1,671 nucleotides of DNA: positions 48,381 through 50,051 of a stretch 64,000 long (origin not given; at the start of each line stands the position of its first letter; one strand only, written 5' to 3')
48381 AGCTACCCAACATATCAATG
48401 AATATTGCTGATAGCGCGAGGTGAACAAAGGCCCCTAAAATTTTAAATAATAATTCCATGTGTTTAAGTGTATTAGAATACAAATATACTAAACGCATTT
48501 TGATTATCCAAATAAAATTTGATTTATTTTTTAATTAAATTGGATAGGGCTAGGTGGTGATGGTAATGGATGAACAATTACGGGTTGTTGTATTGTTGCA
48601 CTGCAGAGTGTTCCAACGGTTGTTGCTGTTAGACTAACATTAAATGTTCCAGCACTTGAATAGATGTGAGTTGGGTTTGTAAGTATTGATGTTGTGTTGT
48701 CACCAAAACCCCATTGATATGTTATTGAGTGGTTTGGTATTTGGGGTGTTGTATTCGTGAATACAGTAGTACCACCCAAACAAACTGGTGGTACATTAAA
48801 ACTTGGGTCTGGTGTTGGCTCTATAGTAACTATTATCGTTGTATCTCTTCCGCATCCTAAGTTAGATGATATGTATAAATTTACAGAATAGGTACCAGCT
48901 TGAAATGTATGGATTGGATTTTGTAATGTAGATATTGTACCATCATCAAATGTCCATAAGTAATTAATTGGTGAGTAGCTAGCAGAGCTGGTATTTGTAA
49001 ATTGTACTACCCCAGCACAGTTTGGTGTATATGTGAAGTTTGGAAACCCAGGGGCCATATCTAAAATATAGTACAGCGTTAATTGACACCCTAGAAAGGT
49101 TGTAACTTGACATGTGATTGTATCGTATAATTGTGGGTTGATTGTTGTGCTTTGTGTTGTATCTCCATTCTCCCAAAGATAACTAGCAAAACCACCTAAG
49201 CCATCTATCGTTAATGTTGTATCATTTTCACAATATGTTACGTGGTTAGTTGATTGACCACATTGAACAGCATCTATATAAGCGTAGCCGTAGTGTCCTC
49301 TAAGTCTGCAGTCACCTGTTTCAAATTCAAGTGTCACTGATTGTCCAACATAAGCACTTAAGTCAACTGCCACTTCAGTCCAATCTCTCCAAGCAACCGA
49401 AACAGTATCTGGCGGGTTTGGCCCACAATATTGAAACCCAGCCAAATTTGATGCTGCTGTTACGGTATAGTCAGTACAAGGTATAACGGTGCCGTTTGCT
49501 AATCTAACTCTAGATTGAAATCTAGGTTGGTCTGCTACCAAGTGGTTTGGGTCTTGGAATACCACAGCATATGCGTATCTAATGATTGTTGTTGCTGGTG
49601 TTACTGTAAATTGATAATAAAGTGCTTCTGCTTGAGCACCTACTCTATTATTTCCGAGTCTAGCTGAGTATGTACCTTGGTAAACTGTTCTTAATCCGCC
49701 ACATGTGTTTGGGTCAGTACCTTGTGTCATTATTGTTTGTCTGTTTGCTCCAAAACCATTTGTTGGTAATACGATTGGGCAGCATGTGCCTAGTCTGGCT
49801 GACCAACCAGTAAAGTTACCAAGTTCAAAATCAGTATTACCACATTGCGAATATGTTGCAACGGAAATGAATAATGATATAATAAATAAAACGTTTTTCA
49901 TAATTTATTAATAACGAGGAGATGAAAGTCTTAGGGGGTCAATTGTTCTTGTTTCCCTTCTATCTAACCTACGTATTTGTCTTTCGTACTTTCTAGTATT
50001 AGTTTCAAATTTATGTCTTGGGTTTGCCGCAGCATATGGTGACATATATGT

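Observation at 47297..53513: Host-like cell-envelope module with T9SS cargo in a phage genome (SPFH, PKD protein, T9SS type-B CTD protein, LpxH-like, GT2)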

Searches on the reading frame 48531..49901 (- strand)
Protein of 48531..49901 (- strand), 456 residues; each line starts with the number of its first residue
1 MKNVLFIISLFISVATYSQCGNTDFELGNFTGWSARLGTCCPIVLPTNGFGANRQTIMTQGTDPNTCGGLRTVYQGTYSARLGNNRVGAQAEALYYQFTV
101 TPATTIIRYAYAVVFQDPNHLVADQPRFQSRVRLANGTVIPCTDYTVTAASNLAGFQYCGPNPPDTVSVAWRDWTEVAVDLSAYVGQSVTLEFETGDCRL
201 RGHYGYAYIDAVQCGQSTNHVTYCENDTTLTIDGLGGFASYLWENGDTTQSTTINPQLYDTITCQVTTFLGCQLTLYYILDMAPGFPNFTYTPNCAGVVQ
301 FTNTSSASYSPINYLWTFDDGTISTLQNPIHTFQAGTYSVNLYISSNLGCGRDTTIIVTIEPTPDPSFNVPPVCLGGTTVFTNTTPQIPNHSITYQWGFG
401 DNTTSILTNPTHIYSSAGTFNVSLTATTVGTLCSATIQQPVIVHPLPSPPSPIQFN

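Call 3: search_protein_families(library=pfam, proteins=[window:48531-49901:-], max_evalue=0.01)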
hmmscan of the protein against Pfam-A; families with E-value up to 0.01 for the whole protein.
window:48531-49901:- (456 aa): 2 families
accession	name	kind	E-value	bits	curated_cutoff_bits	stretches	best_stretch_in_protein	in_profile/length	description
PF18911.6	PKD_4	-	3.8e-23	81.8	27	2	369-429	10-71/85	PKD domain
PF00801.26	PKD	-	1.6e-14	54.1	23.5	2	375-427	13-66/80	PKD domain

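Call 4: search_protein_families(library=ncbifam, proteins=[window:48531-49901:-], max_evalue=0.01)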
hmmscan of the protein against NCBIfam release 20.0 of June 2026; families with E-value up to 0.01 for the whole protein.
window:48531-49901:- (456 aa): 0 families

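Call 6: search_protein_families(library=phrogs, proteins=[window:48531-49901:-], max_evalue=0.001)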
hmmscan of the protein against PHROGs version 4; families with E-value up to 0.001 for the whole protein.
window:48531-49901:- (456 aa): 0 families

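Call 17: find_homologous_proteins(query=window:48531-49901:-)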
Query window:48531-49901:- (456 aa): 1102 proteins with E <= 0.001 among 8000 candidates; the best 120 are listed.
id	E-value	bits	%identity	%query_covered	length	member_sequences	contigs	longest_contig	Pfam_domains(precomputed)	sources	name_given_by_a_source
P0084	0.0e+0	1052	100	100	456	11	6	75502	PF00801.27,PF18911.7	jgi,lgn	-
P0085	4.2e-278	941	89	100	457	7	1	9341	PF00801.27,PF18911.7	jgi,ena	jgi:hypothetical protein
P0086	3.9e-253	859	82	100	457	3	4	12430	PF00801.27,PF18911.7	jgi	-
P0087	1.4e-240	817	80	100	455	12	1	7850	PF00801.27,PF18911.7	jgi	-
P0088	6.9e-231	785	76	98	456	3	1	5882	PF00801.27,PF18911.7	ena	-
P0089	6.9e-230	782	76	100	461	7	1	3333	PF00801.27,PF18911.7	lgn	-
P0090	2.4e-229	780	74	100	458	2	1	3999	PF00801.27,PF18911.7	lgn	-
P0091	3.8e-229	780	76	100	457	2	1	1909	PF00801.27,PF18911.7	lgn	-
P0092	4.4e-227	773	75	100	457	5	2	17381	PF00801.27,PF18911.7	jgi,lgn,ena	jgi:PKD repeat protein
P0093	7.0e-226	769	75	100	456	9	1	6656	PF00801.27,PF18911.7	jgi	jgi:hypothetical protein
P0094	5.5e-225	766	72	100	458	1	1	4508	PF00801.27,PF18911.7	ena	-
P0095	6.8e-225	765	75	98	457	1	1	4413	PF00801.27,PF18911.7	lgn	-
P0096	2.3e-224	764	75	98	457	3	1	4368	PF00801.27,PF18911.7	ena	-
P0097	6.1e-224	762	74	100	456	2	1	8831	PF00801.27,PF18911.7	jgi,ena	jgi:PKD repeat protein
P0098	1.6e-223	761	74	100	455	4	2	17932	PF00801.27,PF18911.7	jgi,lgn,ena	jgi:hypothetical protein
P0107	3.4e-218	743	71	98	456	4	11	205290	PF00801.27,PF18911.7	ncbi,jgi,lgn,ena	jgi:PKD repeat protein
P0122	1.7e-185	636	63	98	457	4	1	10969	PF00801.27,PF18911.7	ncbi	-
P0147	6.2e-109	383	41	97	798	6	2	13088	PF00801.27,PF13585.13,PF18911.7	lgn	-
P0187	3.0e-93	331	47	79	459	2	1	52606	PF00801.27,PF18911.7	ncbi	-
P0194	6.3e-88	314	39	97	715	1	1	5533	PF00801.27,PF13585.13,PF08329.17,PF18911.7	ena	-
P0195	1.3e-85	306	40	86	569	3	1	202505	PF16820.12,PF00801.27,PF13585.13,PF18911.7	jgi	jgi:gliding motility-associated-like protein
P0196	2.6e-85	305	40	99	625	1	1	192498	PF00801.27,PF13585.13,PF18911.7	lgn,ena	-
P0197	8.7e-83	297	40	92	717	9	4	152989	PF00801.27,PF18981.7,PF13585.13,PF08329.17,PF18911.7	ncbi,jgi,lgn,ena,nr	ncbi:MAG TPA: PKD domain-containing protein [Bacteroidia bacterium]|nr:PKD domain-containing protein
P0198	7.4e-79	284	34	98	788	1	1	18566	PF00801.27,PF13585.13,PF18911.7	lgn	-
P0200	1.3e-77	280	37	98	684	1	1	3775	PF00801.27,PF13585.13,PF18911.7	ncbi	-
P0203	2.2e-73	266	39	94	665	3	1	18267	PF00801.27,PF13585.13,PF18911.7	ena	-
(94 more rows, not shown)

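Call 21: find_related_loci(query=A2, collection=viral_contigs, flank=10000)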
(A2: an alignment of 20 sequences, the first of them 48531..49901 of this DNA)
Query A2 (456 aa) in viral_contigs; peptide patterns used: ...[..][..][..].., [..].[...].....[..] (x = any residue, [..] = any of these).
75 stretches matched a pattern; 50 encode a relative of the query (tblastn E <= 1e-3); 47 distinct loci.
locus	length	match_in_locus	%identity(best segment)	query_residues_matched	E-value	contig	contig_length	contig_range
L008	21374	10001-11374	71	1-456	0e+0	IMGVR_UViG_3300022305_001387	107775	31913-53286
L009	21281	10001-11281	74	17-448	0e+0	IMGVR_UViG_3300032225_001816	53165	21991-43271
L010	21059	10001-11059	68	17-448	7e-152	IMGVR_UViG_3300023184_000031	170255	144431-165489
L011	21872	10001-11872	52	4-454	3e-144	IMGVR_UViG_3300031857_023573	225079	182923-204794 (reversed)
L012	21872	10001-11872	52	4-454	3e-144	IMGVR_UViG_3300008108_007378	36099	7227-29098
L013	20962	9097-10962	51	2-448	5e-135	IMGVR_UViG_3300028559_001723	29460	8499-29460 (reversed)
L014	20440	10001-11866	51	2-448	5e-135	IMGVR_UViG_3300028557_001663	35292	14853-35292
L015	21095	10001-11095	53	16-456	1e-108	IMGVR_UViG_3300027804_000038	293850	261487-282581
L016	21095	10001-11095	53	16-456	1e-108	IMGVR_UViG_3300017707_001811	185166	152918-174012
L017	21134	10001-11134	53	1-456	6e-106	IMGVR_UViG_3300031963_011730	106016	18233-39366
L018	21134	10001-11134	53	1-456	6e-106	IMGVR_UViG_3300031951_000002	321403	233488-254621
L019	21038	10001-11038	52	1-342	6e-106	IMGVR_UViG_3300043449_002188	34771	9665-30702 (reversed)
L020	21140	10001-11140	51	2-456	8e-106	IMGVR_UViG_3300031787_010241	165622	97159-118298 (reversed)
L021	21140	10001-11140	51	2-456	8e-106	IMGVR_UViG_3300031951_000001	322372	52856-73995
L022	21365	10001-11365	41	1-456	2e-101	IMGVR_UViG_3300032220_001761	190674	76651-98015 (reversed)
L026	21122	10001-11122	48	1-364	1e-97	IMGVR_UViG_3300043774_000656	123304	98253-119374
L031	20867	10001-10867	46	1-287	1e-75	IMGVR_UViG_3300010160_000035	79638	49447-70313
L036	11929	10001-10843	41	11-284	6e-50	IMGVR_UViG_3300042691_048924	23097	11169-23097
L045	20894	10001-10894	39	11-301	1e-47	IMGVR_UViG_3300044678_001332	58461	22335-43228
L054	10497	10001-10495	46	20-190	2e-36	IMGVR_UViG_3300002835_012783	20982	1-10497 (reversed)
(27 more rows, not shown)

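Call 32: search_solved_structures(query=A2, max_evalue=1, show_alignments=2)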
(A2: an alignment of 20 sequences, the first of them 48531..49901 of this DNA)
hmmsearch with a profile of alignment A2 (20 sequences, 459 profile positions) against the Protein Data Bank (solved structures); distinct sequences matched with E-value up to 1: 20.
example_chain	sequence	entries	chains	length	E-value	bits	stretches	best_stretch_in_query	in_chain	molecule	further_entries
9lqj_A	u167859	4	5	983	1e-15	60.7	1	310-445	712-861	Collagenase ColH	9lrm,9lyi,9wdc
9lrk_A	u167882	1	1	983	1e-15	60.7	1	310-445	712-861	Collagenase ColH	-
4l9d_A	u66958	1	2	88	5.6e-11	45.1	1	292-364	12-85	Protease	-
6aem_A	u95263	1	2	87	1.1e-08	37.5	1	287-364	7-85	PKD domain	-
4jrw_A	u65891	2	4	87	2.6e-08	36.3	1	315-364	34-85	Collagenase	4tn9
2y72_A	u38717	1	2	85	3.1e-08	36.1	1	315-364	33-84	COLLAGENASE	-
1l0q_A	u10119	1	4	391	3.2e-08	36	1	302-368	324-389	Surface layer protein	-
4aqo_A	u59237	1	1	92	3.4e-08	35.9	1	315-364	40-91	COLLAGENASE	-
2c26_A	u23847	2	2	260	4.7e-08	35.5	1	297-379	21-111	ENDOGLUCANASE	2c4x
4u6t_A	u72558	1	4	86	7.7e-08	34.7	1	308-363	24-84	ColH protein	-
4u7k_A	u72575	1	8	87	8e-08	34.7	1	308-363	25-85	ColH protein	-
4jgu_A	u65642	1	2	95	3.7e-07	32.5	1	315-364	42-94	ColH protein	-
2y3u_A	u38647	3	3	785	1.2e-06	30.9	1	315-364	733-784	COLLAGENASE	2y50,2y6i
9wt0_a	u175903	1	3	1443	0.00036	22.6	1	309-365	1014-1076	PKD domain-containing protein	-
2kzw_A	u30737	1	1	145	0.0017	20.4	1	316-352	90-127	Uncharacterized protein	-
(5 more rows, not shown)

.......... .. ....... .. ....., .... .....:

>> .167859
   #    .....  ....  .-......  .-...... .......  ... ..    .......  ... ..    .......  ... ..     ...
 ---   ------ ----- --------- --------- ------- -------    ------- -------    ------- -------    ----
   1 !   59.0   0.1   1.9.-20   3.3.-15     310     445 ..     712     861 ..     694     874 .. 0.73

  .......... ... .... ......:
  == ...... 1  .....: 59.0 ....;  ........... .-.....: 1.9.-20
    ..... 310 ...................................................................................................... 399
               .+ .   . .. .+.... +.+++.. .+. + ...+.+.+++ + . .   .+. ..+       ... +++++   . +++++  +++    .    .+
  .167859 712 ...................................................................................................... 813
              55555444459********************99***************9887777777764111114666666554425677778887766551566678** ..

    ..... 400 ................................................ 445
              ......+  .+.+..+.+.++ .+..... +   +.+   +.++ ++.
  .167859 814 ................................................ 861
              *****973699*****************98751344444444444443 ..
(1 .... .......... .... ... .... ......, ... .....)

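Call 33: find_related_loci(query=A2, collection=genome_contigs, flank=6000)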
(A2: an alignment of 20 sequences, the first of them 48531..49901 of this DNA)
Query A2 (456 aa) in genome_contigs; peptide patterns used: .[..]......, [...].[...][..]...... (x = any residue, [..] = any of these).
600 stretches matched a pattern (row limit reached: there are more); 588 encode a relative of the query (tblastn E <= 1e-3); the best 80 are kept; 80 distinct loci.
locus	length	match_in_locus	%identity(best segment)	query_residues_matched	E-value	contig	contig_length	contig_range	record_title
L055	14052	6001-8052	42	1-456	6e-99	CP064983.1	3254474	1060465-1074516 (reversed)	MAG: Bacteroidota bacterium isolate Fred_18-Q3-R57-64_BAT3C.517 chromosome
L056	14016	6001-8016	41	4-448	4e-93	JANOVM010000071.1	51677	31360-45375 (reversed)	MAG: Bacteroidota bacterium isolate VAR_35_metabat_627 VAR_35_k141_3401680, whole genome shotgun sequence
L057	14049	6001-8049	43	3-455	6e-92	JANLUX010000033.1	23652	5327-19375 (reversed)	MAG: Bacteroidota bacterium isolate OTE_21_metabat_266 OTE_21_k141_1853390, whole genome shotgun sequence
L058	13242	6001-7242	44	15-424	2e-90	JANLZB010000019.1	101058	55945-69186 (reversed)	MAG: Bacteroidota bacterium isolate OTE_14_metabat.108 OTE_14_k141_4085494, whole genome shotgun sequence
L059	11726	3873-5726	41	6-455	5e-88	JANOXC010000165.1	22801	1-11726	MAG: Bacteroidota bacterium isolate VAR_35_metabat_28 VAR_35_k141_1171263, whole genome shotgun sequence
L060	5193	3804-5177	40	4-447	3e-87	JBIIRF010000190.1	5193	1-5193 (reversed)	MAG: Bacteroidia bacterium isolate ME2003-08-07pf_3300034283_group2_bin117 Rohwer_bin449_scaffold_21002_c1, whole genome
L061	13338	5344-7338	41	15-443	3e-86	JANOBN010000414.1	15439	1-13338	MAG: Bacteroidota bacterium isolate VAR_18_metabat_10 VAR_18_k141_3481445, whole genome shotgun sequence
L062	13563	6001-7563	41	15-456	1e-83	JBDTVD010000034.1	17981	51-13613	MAG: Bacteroidota bacterium isolate cluster3_bin.6 NODE_11453_length_17981_cov_7.899308, whole genome shotgun sequence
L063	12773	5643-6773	42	1-448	6e-80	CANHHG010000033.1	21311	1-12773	MAG: Bacteroidetes bacterium isolate RE-23may17-87 genome assembly, contig: RE-23may17-C7350, whole genome shotgun seque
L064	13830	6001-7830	41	19-447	4e-82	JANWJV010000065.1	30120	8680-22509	MAG: Bacteroidia bacterium isolate CRAIB_MAG76 c_000000035437, whole genome shotgun sequence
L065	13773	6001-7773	38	1-448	1e-78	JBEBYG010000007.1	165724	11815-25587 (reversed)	MAG: Cryomorpha ignava isolate T2.bin.84 NODE_183_length_165724_cov_18.970520, whole genome shotgun sequence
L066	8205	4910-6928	38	4-455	3e-78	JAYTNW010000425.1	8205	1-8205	MAG: Bacteroidota bacterium isolate GFS_4010 GFS_4010_424, whole genome shotgun sequence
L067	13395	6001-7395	39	1-448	8e-78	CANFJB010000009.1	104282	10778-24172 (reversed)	MAG: Bacteroidetes bacterium isolate Jr-14may18-254 genome assembly, contig: Jr-14may18-C245, whole genome shotgun seque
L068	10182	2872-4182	38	1-424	1e-77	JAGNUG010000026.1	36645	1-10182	MAG: Flavobacteriales bacterium isolate Go_SlAct_bin_193 Go_SlAct_3511_length_36645_cov_5.941043, whole genome shotgun s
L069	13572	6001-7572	37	4-455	1e-76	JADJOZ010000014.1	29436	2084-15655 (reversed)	MAG: Bacteroidetes bacterium isolate Fred_18-Q3-R57-64_BATAC.274 tig00008744-10-294340, whole genome shotgun sequence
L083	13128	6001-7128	44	4-371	4e-85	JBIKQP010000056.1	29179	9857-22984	MAG: Flavobacterium sp. isolate ME2015-05-24_3300044546_group6_bin87 Rohwer_bin888_scaffold_365_c1, whole genome shotgun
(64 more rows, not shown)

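Call 42: search_protein_families(library=pfam, proteins=[L018:13180-13965:+, L026:13672-14469:+, L026:14471-16279:+, L015:9427-9762:+, L015:11815-14097:+, L026:6668-7636:+, L015:11185-11766:+], max_evalue=0.05)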
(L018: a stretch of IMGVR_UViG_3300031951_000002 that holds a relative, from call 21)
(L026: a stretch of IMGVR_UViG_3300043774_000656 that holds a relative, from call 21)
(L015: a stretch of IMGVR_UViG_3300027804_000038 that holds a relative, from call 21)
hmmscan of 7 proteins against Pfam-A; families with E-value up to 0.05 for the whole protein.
L018:13180-13965:+ (261 aa): 0 families

L026:13672-14469:+ (265 aa): 0 families

L026:14471-16279:+ (602 aa): 2 families
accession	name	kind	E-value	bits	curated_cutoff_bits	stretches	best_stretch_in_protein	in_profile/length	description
PF13585.12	CHU_C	-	2.3e-16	60.1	27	1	516-600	3-86/86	CHU_C Type IX secretion signal domain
PF19081.6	Ig_7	-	0.047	14.4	27.3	0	271-341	1-70/84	Ig-like domain CHU_C associated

L015:9427-9762:+ (111 aa): 1 family
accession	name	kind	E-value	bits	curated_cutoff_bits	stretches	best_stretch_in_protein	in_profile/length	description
PF13585.12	CHU_C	-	4.6e-11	43.1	27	1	25-92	3-72/86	CHU_C Type IX secretion signal domain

L015:11815-14097:+ (760 aa): 1 family
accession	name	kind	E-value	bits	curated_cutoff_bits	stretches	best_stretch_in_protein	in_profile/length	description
PF00082.27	Peptidase_S8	-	1.4e-31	110.3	21.8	1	138-414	3-288/288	Subtilase family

L026:6668-7636:+ (322 aa): 1 family
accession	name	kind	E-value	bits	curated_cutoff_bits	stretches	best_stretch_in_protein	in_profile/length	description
PF23237.1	HYR_4C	-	5.2e-10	39.8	27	2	129-177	22-71/73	HYR-like domain with 4 cysteines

L015:11185-11766:+ (193 aa): 2 families
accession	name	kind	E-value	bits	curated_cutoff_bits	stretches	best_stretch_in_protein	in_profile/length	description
PF01223.29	Endonuclease_NS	-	1.6e-27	97.1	23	1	25-189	18-200/223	DNA/RNA non-specific endonuclease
PF13930.12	Endonuclea_NS_2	-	0.00079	20.1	27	1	83-157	57-125/132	DNA/RNA non-specific endonuclease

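Call 43: predict_structure(alignment_id=A3)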
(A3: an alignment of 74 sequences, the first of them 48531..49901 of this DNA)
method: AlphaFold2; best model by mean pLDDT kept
length: 456 residues; sequences in the alignment: 74
mean_pLDDT: 90.2   pTM: 0.63
mean pLDDT of the five models: 90.2, 88.7, 87.9, 87.8, 87.1
residues with pLDDT >= 90: 310; 70-90: 128; 50-70: 17; < 50: 1
segments of 3 or more residues with pLDDT < 50: none
pLDDT, mean of each block of 10 residues (from residue 1): 73 58 85 92 91 94 95 93 89 94 89 92 89 95 91 88 85 92 93 90 91 80 83 89 96 93 92 91 87 94 88 94 97 95 85 93 96 94 96 97 97 97 96 96 90 69
secondary structure, 60 per line:
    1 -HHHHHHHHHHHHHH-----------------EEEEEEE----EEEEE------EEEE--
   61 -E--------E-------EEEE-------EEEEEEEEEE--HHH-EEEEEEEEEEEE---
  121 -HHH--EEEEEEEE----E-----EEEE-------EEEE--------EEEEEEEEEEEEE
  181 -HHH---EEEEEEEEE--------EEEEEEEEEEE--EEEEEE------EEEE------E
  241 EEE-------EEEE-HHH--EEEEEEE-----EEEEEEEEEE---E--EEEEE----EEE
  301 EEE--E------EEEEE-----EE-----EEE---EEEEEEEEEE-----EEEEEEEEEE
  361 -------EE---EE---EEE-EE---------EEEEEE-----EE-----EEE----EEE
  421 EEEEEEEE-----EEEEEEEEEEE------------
elements in order: H2-15 E33-39 E44-48 E55-58 E79-82 E90-99 E106-117 E127-134 E145-148 E156-159 E168-180 E188-196 E205-215 E218-223 E230-233 E240-243 E251-254 E261-267 E273-282 E289-293 E298-303 E313-317 E330-332 E336-345 E351-360 E378-380 E393-398 E411-413 E418-428 E434-444

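Call 59: search_protein_families(library=pfam, proteins=[L022:3183-4337:+, L054:7375-7974:+, L054:8831-9373:+, L054:9366-9935:+, L018:11745-12317:+, L031:11414-12040:+, L045:12031-12600:+, L036:9509-10873:+], max_evalue=0.01)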
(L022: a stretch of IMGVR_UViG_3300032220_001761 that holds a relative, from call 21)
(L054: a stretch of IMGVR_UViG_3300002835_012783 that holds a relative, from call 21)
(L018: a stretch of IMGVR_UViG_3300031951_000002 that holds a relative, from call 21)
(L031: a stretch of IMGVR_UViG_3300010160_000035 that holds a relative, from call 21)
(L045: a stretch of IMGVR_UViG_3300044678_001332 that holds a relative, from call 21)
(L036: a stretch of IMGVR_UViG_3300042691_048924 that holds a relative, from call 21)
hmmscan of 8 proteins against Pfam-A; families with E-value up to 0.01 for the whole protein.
L022:3183-4337:+ (384 aa): 1 family
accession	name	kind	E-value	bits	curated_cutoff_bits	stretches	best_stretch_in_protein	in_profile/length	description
PF24817.1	WD40_WDHD1_1st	-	0.00059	19.5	109.9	1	186-298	153-256/291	WDHD1 first WD40 domain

L054:7375-7974:+ (199 aa): 0 families

L054:8831-9373:+ (180 aa): 4 families
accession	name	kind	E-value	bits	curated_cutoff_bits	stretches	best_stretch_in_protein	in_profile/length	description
PF16403.11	Bact_surface_Ig-like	-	0.00049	20.5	27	0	140-162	43-65/71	Bacterial surface protein, Ig-like domain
PF18911.6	PKD_4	-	0.0048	17.3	27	0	24-87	12-76/85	PKD domain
PF19077.6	Big_13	-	0.0092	16.9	27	0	139-168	70-100/102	Bacterial Ig-like domain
PF22352.2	K319L-like_PKD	-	0.0092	16.4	27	0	42-84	29-73/84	K319L-like, PKD domain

L054:9366-9935:+ (189 aa): 1 family
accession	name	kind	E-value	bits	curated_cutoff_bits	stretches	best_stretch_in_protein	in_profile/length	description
PF13585.12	CHU_C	-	2.3e-16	60.1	27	1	101-176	3-78/86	CHU_C Type IX secretion signal domain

L018:11745-12317:+ (190 aa): 2 families
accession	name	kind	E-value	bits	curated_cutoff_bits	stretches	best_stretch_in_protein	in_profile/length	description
PF13585.12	CHU_C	-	5.1e-13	49.4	27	1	102-176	2-76/86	CHU_C Type IX secretion signal domain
PF06832.18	BiPBP_C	-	7.5e-05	23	26.8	1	19-84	19-85/90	Penicillin-Binding Protein C-terminus Family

L031:11414-12040:+ (208 aa): 1 family
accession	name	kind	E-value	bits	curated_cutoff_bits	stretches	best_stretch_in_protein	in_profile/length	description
PF13585.12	CHU_C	-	2.2e-12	47.3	27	1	123-197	3-79/86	CHU_C Type IX secretion signal domain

L045:12031-12600:+ (189 aa): 1 family
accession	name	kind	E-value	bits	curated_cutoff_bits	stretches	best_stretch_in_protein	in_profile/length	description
PF13585.12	CHU_C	-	4.5e-13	49.6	27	1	104-178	3-79/86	CHU_C Type IX secretion signal domain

L036:9509-10873:+ (454 aa): 2 families
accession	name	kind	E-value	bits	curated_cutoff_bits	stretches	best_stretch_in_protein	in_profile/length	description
PF19081.6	Ig_7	-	0.0035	18.1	27.3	1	380-445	8-82/84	Ig-like domain CHU_C associated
PF19408.5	PKD_6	-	0.0043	17.8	25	1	391-443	24-82/82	PKD-like domain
